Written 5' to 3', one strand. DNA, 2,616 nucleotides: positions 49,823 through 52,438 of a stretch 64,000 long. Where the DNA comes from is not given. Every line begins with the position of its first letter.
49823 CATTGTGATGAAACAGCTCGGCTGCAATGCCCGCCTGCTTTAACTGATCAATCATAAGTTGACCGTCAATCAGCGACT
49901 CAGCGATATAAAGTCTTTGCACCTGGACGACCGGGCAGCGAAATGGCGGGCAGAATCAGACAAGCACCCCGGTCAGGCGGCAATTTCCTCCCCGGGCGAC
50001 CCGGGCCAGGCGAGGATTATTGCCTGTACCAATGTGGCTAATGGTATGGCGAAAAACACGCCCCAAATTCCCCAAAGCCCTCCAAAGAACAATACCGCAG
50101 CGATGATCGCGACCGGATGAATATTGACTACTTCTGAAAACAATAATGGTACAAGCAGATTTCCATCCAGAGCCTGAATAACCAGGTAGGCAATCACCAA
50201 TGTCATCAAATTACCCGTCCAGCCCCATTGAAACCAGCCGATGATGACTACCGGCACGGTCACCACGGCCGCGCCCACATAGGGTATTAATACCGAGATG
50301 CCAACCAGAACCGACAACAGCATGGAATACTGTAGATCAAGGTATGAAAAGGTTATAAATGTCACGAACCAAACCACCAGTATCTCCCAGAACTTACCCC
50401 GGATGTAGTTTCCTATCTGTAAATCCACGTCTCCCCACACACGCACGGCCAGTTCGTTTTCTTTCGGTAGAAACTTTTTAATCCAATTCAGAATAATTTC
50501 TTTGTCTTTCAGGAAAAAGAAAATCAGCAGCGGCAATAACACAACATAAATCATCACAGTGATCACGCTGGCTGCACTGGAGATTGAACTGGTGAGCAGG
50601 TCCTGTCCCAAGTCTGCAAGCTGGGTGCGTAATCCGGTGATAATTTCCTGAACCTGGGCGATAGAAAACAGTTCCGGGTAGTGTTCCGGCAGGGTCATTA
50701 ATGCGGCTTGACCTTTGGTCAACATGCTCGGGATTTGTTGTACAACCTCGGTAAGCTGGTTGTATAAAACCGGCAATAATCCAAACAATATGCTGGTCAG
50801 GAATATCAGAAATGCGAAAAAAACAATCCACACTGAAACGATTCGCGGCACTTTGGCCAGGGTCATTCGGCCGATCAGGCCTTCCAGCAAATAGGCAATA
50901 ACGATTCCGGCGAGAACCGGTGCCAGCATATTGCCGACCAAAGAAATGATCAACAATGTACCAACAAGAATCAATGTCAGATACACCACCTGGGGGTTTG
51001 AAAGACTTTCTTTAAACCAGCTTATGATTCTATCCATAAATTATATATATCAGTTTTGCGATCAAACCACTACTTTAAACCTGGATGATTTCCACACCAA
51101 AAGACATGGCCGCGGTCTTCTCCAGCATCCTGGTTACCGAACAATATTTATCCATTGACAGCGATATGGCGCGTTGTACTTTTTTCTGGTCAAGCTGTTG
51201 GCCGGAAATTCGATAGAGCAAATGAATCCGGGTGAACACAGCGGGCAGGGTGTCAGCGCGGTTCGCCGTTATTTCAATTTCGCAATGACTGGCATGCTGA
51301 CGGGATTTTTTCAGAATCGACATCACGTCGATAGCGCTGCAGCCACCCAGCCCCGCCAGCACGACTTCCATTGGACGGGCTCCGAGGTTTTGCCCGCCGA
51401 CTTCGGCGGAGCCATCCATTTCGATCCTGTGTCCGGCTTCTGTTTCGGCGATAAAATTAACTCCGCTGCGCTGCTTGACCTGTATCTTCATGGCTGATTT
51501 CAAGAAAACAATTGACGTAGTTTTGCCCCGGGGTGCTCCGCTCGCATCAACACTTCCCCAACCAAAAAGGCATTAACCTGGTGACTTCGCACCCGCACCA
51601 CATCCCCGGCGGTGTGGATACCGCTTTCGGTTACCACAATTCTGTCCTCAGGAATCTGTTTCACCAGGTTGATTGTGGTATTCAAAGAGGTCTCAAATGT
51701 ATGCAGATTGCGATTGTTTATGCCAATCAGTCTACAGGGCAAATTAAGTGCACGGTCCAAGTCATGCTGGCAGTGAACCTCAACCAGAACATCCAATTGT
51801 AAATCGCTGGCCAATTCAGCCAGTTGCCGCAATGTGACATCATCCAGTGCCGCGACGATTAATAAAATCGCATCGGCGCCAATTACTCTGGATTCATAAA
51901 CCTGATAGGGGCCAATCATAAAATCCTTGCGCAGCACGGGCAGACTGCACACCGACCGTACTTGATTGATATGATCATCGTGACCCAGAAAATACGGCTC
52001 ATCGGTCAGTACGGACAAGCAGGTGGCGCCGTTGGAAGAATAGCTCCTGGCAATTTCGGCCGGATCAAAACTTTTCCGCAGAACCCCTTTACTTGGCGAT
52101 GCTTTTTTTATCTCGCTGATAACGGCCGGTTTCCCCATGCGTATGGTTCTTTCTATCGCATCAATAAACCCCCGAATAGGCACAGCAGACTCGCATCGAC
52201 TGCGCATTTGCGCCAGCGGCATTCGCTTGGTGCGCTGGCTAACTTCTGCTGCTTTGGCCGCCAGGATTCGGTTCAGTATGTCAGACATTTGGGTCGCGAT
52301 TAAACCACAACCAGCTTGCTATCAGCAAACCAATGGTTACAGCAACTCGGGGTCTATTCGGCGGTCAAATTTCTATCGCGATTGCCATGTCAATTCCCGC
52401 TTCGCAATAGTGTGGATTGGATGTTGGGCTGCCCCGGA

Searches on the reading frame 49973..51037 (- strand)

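Call 73: search_protein_families(library=pfam, proteins=[window:49973-51037:-])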
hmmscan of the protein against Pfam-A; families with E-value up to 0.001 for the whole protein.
window:49973-51037:- (354 aa): 1 family
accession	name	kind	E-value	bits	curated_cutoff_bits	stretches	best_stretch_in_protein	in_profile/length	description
PF01594.21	AI-2E_transport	-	1.3e-64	218.9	34.3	1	21-344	5-326/327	AI-2E family transporter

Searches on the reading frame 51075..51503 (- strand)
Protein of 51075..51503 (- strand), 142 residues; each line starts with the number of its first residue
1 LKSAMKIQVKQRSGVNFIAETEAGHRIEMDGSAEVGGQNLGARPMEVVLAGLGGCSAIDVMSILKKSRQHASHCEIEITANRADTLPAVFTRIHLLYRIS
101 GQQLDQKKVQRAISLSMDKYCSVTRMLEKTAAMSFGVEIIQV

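Call 73: search_protein_families(library=pfam, proteins=[window:51075-51503:-])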
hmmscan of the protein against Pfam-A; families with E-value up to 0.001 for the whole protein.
window:51075-51503:- (142 aa): 1 family
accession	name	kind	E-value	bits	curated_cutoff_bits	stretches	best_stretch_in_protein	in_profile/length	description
PF02566.24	OsmC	-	1.7e-17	64.1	27.5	1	37-130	1-94/100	OsmC-like protein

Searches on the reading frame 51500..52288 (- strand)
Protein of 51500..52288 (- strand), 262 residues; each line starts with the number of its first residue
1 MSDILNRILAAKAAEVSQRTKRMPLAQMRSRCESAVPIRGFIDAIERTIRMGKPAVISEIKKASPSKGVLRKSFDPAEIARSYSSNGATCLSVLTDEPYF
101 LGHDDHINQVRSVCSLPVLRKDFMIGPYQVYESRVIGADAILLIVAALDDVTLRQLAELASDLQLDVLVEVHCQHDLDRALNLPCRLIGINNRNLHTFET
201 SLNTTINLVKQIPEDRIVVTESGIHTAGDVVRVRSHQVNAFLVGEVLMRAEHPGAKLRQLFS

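Call 73: search_protein_families(library=pfam, proteins=[window:51500-52288:-])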
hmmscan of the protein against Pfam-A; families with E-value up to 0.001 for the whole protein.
window:51500-52288:- (262 aa): 1 family
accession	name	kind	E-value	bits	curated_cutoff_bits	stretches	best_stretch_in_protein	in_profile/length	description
PF00218.27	IGPS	-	6.5e-92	307.7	27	1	5-260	1-254/254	Indole-3-glycerol phosphate synthase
